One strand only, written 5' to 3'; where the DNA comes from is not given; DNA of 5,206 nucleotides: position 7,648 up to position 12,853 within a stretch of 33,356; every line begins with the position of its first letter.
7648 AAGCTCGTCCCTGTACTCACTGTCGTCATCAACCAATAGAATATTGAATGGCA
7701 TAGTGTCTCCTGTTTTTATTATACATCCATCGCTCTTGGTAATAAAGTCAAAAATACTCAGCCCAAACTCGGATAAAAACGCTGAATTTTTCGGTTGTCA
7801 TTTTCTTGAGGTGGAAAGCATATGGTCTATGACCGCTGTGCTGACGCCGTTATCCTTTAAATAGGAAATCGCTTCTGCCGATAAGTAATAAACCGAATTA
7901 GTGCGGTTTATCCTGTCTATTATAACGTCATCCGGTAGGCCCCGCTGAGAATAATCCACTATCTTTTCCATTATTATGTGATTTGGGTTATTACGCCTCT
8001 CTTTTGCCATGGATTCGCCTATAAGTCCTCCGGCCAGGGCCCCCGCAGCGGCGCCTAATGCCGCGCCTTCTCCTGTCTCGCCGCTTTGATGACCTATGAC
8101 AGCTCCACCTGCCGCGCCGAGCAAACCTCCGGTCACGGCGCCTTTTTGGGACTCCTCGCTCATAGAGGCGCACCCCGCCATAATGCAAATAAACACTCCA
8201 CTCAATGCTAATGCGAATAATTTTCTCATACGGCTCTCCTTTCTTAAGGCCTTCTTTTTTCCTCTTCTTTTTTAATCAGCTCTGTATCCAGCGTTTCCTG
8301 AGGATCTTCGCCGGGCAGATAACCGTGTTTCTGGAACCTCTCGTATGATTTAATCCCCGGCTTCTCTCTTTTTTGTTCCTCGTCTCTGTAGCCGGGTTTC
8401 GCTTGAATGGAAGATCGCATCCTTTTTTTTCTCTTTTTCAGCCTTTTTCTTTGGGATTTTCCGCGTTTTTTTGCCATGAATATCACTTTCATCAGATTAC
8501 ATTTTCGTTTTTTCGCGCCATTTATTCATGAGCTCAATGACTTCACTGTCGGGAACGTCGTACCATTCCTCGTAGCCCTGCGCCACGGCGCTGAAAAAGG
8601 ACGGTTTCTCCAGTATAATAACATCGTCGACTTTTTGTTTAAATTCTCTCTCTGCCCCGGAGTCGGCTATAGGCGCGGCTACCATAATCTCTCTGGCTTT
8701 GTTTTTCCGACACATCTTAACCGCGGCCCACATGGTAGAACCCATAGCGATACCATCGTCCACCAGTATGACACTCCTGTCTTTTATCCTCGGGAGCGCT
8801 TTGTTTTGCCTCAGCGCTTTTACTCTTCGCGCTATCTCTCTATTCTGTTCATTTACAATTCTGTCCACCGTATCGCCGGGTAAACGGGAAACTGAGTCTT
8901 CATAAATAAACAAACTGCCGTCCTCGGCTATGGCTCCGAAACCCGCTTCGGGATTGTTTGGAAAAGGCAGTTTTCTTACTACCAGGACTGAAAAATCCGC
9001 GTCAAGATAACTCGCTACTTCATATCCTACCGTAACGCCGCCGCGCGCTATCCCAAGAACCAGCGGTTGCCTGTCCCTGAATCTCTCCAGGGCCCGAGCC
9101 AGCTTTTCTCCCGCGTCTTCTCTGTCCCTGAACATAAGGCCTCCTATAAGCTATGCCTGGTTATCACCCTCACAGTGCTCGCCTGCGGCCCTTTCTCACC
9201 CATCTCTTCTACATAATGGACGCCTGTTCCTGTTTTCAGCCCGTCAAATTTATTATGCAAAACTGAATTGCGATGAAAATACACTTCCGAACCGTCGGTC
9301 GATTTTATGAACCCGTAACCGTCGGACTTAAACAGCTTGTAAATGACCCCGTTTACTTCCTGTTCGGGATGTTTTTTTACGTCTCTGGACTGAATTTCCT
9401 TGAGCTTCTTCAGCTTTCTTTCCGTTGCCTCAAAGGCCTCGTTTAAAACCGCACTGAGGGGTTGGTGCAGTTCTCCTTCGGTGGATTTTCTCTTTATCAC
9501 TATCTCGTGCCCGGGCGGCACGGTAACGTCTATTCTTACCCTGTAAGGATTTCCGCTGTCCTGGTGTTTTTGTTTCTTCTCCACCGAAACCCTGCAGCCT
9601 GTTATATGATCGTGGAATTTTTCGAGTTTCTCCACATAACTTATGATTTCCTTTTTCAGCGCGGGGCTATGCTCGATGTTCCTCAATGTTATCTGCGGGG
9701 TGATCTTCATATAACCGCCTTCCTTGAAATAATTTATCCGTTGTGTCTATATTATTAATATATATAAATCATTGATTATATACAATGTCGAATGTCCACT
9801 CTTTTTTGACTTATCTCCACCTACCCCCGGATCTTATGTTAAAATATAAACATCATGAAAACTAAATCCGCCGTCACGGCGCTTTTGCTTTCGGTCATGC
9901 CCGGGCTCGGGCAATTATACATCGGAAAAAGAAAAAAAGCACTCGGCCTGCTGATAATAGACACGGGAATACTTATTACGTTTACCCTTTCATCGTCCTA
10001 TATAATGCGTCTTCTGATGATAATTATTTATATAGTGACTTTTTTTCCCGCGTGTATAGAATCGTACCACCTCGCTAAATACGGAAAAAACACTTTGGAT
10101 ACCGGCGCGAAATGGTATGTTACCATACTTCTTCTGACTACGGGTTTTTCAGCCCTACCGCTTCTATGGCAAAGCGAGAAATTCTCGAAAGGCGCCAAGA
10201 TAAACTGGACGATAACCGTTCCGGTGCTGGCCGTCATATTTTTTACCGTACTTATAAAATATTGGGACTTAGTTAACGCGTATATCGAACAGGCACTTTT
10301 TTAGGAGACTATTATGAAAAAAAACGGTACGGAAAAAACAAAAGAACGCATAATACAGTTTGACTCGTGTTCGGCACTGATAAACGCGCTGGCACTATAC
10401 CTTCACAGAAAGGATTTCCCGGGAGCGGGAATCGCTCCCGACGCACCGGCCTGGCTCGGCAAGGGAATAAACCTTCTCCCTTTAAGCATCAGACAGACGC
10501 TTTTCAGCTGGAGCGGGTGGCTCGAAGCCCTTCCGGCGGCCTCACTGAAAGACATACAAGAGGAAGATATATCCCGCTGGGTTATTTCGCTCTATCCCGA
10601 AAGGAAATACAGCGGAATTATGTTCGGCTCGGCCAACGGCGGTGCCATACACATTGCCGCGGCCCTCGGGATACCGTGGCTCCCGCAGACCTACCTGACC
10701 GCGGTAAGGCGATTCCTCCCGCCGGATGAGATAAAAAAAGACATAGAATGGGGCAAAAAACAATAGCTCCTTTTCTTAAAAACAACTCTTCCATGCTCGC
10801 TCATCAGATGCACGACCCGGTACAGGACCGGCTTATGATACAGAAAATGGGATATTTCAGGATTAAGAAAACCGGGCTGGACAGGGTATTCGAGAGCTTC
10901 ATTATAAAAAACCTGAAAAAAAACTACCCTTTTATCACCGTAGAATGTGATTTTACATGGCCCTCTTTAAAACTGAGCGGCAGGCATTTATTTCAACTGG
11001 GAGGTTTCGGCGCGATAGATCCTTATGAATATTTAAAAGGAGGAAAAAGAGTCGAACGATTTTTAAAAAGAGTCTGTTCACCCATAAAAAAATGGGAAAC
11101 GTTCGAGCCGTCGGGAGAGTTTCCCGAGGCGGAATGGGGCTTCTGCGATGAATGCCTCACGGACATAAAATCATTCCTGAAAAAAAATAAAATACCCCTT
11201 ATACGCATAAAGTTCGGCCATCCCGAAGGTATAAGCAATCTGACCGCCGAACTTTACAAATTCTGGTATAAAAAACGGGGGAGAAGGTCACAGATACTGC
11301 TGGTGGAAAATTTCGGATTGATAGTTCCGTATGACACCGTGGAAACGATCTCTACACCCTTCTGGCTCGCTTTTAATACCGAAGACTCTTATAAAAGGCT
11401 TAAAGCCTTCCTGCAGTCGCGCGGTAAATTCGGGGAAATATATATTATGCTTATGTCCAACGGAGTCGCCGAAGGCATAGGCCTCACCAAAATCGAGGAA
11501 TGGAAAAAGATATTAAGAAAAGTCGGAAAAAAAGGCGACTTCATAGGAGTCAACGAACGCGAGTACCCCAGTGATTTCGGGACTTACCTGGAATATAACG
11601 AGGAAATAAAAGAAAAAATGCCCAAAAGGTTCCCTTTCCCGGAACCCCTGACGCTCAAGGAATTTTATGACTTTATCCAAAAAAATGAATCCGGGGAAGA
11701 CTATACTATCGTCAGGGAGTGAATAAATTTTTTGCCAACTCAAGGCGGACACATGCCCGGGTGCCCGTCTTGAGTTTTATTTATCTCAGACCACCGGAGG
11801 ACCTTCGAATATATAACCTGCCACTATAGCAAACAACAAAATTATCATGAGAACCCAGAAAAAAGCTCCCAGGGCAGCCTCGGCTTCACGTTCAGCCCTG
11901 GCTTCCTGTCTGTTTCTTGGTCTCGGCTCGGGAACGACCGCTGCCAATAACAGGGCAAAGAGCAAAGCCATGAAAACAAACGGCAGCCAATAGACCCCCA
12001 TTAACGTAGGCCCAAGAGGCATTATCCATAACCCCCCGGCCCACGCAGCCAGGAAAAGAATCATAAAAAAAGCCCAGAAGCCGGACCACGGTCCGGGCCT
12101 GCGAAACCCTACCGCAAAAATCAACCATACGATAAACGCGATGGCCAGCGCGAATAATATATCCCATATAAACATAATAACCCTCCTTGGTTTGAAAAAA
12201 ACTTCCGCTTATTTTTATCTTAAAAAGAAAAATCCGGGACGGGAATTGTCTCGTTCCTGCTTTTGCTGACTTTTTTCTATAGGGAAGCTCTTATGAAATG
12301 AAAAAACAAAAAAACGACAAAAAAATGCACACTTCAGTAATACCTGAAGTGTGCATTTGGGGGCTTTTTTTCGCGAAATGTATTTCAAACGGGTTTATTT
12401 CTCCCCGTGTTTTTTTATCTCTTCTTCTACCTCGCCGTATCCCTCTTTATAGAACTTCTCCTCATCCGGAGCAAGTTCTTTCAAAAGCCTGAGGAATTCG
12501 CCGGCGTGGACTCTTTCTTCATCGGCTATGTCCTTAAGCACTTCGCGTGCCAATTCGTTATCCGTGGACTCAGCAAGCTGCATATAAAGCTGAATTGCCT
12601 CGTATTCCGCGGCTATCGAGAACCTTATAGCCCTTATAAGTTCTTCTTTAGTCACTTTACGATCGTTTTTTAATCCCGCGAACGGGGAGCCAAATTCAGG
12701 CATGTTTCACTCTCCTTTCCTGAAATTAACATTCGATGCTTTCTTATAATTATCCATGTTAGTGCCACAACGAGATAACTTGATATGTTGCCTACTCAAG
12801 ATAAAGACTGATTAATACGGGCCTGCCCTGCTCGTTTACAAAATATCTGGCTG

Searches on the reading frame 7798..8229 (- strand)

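Call 88: search_protein_families(library=pfam, proteins=[window:7798-8229:-], max_evalue=0.01)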
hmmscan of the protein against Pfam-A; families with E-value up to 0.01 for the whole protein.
window:7798-8229:- (143 aa): 4 families
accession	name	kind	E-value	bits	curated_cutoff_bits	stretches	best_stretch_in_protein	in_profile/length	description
PF13488.11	Gly-zipper_Omp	-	9.3e-10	38.7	25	1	34-77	2-45/46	Glycine zipper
PF13441.11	Gly-zipper_YMGG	-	5.1e-09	36.1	28.9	1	29-72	1-44/45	YMGG-like Gly-zipper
PF13436.11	Gly-zipper_OmpA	-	8.8e-08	32.3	27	1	29-70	2-43/44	Glycine-zipper domain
PF05433.20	Rick_17kDa_Anti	-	5e-06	26.8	24.2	1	34-74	2-42/43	Glycine zipper 2TM domain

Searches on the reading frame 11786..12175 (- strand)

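Call 88: search_protein_families(library=pfam, proteins=[window:11786-12175:-], max_evalue=0.01)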
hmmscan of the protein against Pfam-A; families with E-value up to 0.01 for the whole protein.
window:11786-12175:- (129 aa): 1 family
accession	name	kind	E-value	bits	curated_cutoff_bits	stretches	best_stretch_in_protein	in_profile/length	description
PF07331.16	TctB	-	0.00028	21.5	29.1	1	36-119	4-86/137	Tripartite tricarboxylate transporter TctB family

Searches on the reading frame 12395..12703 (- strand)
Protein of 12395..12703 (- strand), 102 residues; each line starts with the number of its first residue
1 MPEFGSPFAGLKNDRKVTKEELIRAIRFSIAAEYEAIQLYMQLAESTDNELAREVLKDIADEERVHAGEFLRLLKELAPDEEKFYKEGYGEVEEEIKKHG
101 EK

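Call 38: search_protein_families(library=pfam, proteins=[window:12395-12703:-], max_evalue=0.1)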
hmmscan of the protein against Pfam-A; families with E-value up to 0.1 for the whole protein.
window:12395-12703:- (102 aa): 8 families
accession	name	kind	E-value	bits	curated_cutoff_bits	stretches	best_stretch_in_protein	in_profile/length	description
PF02915.23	Rubrerythrin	-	1.1e-09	39.2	22.8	1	27-89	4-68/137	Rubrerythrin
PF22277.2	EncFtn-like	-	1.3e-05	25.3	27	1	20-75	14-68/85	EncFtn-like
PF05067.18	Mn_catalase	-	0.00029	20.4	27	1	17-90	134-207/284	Manganese containing catalase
PF03232.19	COQ7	-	0.0018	18.4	23.5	1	22-76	3-58/169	Ubiquinone biosynthesis protein COQ7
PF09537.16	DUF2383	-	0.0032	18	30.8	1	29-79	9-59/111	Domain of unknown function (DUF2383)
PF00210.30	Ferritin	-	0.0063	16.9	24.5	1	29-77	7-58/142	Ferritin-like domain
PF24851.1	DUF7725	-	0.061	13.7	25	1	70-101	30-61/73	Domain of unknown function (DUF7725)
PF15602.11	Imm71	-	0.079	13.5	27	1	33-83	23-73/158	Immunity protein 71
